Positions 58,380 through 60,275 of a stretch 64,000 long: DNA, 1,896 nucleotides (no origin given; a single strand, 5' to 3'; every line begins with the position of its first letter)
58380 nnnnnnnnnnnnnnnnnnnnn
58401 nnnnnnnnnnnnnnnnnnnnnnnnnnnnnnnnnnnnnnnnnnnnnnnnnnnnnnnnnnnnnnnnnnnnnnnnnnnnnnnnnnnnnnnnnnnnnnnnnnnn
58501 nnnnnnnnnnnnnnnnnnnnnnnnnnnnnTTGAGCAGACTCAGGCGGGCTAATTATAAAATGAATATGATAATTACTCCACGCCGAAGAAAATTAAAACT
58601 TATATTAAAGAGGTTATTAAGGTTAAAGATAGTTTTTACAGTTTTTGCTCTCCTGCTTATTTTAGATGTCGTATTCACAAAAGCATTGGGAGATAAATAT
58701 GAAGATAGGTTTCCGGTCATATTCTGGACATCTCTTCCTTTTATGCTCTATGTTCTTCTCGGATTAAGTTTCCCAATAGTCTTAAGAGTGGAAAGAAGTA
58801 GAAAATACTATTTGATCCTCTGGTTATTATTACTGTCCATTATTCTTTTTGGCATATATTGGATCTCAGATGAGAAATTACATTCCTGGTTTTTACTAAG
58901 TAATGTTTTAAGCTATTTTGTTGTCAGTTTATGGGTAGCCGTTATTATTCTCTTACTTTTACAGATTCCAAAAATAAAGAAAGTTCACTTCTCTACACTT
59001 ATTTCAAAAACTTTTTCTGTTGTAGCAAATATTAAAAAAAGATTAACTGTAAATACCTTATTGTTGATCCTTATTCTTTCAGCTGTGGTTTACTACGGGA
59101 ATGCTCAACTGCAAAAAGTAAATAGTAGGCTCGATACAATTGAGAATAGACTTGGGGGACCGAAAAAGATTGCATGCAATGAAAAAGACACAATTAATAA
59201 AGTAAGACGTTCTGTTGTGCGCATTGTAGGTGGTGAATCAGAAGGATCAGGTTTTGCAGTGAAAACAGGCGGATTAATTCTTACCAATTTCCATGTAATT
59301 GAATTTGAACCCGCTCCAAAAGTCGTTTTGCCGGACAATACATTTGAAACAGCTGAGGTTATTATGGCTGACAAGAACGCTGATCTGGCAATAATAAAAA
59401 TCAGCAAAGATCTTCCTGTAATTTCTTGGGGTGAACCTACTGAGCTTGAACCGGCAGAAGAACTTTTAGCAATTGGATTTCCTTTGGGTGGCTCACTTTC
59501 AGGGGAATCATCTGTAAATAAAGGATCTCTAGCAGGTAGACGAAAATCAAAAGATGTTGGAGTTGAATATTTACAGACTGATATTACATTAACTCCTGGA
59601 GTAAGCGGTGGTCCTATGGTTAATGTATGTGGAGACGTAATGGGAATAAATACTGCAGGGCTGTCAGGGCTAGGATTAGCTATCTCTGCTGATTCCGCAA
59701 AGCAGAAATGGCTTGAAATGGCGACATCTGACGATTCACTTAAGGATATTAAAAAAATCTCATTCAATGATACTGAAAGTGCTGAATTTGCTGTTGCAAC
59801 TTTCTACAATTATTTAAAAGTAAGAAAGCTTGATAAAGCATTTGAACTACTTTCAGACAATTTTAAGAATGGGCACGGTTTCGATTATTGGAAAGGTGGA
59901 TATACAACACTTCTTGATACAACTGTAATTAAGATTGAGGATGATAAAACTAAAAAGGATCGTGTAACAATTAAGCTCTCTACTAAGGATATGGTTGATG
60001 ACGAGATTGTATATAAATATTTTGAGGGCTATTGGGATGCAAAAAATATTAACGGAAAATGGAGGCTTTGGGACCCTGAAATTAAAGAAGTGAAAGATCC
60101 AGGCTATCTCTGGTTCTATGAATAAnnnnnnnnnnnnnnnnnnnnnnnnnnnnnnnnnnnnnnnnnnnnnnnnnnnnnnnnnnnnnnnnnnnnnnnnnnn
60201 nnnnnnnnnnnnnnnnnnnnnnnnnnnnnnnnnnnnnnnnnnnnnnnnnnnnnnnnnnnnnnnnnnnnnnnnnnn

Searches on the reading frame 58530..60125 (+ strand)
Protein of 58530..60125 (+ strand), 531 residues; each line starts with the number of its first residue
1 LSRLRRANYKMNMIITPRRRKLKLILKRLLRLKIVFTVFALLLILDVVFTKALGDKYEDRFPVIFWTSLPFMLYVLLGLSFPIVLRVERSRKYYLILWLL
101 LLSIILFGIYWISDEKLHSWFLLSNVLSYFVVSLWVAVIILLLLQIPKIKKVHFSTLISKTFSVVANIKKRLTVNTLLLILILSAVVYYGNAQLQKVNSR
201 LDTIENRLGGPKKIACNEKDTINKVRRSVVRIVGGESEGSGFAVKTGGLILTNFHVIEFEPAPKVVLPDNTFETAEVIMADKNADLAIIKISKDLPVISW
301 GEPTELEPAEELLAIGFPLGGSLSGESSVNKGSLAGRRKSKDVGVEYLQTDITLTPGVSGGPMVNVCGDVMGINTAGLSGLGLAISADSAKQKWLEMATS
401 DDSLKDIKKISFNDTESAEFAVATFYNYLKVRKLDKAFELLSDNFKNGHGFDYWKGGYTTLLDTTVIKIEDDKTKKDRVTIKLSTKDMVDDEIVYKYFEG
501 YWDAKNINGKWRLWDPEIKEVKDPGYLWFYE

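Call 8: search_protein_families(library=ncbifam, proteins=[window:58530-60125:+], max_evalue=0.00001)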
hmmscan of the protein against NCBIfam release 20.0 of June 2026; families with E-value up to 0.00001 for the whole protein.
window:58530-60125:+ (531 aa): 12 families
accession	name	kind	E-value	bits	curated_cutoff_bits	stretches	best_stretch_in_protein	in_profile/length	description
TIGR02037.1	degP_htrA_DO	subfamily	5.4e-33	114.6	416.2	1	236-394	59-224/434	Do family serine endopeptidase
NF041521.1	HhoA_HhoB_HtrA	equivalog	4.3e-30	105.2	450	1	237-393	57-219/335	HhoA/HhoB/HtrA family serine endopeptidase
NF047968.1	SerProtHtrA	equivalog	5.8e-25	88.4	470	1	235-392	85-251/357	serine protease HtrA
NF040960.1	MamE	equivalog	4.1e-20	71.9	800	1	211-392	98-288/659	magnetosome formation protease MamE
NF033740.0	MarP_fam_protase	equivalog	2.8e-19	69.4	250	1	191-373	159-350/390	MarP family serine protease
TIGR02038.1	protease_degS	equivalog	6.4e-17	61.7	422.95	1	238-378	79-219/351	outer membrane-stress sensor serine endopeptidase DegS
NF050055.1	SerProtHtrAMycob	equivalog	1.9e-16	60.1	800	1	234-392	224-401/502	serine protease HtrA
NF053637.1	SerProtHtrAspr2045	equivalog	2.2e-16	59.8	650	1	237-379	103-256/394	serine protease HtrA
NF008147.1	PRK10898.1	equivalog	4.1e-15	55.8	408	1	236-376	77-217/352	outer membrane-stress sensor serine endopeptidase DegS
NF007526.1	PRK10139.1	equivalog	1.3e-13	50.5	756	1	236-388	90-250/456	serine endoprotease DegQ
NF008189.1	PRK10942.1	equivalog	1.2e-11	43.8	720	1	239-382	115-260/477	serine endoprotease DegP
NF040961.1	MamO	equivalog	5.6e-06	25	800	1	222-376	79-242/648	magnetosome protein MamO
